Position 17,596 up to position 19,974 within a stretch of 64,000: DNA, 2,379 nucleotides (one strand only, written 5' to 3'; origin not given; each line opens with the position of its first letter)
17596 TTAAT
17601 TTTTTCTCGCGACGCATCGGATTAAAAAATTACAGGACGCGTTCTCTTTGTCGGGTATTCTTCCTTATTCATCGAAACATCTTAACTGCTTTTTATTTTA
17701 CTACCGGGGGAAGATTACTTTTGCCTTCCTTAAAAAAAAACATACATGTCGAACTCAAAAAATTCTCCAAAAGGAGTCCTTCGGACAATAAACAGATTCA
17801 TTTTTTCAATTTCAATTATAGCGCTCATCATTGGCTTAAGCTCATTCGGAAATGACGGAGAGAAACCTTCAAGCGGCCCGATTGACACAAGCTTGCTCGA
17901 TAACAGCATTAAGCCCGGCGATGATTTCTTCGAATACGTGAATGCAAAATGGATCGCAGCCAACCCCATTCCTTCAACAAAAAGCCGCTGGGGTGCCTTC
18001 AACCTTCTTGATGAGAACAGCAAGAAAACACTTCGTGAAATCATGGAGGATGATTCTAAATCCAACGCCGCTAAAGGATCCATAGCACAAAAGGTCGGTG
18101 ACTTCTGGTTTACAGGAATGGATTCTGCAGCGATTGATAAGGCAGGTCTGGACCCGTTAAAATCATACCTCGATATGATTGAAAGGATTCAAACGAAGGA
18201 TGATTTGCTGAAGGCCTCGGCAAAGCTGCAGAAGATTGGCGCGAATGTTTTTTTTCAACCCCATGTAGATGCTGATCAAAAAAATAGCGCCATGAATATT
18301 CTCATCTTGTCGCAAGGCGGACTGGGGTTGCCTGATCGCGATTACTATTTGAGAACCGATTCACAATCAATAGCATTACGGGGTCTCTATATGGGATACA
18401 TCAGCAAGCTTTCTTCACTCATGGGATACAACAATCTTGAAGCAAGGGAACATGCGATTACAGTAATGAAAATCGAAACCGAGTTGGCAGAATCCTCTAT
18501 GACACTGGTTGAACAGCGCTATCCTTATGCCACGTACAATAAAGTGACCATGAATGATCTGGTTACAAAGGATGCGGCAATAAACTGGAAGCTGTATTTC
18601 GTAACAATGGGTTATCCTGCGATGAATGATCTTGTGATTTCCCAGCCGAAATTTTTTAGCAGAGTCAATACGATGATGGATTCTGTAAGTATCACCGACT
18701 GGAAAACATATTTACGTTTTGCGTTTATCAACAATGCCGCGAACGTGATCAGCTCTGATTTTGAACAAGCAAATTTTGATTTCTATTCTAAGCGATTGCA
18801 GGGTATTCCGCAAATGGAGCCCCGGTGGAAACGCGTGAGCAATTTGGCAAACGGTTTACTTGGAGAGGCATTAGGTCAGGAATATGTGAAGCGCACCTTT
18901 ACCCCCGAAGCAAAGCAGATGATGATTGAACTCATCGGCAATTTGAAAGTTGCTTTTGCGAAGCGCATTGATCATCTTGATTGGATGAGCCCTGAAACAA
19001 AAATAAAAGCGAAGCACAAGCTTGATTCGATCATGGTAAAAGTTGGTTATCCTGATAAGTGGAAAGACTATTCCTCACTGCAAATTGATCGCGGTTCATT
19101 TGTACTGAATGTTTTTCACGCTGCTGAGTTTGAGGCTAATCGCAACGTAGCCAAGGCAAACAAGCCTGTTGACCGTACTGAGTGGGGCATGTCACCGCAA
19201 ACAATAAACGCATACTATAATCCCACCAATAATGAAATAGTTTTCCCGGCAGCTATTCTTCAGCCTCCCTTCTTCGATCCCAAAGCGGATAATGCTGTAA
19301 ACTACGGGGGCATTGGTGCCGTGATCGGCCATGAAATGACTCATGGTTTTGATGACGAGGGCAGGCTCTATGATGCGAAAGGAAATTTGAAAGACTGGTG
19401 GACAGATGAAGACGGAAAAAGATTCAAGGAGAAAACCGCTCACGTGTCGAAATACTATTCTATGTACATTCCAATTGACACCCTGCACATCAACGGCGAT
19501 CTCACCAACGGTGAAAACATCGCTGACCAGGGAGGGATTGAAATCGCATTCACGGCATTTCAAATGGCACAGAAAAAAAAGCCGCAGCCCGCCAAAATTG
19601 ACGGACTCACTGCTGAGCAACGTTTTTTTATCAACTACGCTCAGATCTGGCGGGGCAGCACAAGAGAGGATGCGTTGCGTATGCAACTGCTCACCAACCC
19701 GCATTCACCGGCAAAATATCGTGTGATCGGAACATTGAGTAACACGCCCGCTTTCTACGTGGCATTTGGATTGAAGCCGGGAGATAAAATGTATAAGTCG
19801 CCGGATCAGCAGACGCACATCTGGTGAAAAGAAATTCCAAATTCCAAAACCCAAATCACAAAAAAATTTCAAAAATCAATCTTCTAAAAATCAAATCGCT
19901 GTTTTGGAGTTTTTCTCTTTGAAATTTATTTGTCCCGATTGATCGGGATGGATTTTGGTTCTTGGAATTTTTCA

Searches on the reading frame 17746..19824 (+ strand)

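Call 44: search_protein_families(library=pfam, proteins=[window:17746-19824:+], max_evalue=0.0001)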
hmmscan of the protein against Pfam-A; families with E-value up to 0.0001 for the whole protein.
window:17746-19824:+ (693 aa): 2 families
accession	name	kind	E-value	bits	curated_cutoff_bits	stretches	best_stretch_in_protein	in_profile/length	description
PF05649.18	Peptidase_M13_N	-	4.7e-116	388.8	32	1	57-436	1-381/381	Peptidase family M13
PF01431.27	Peptidase_M13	-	8.8e-74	248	24.5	1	488-689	1-204/205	Peptidase family M13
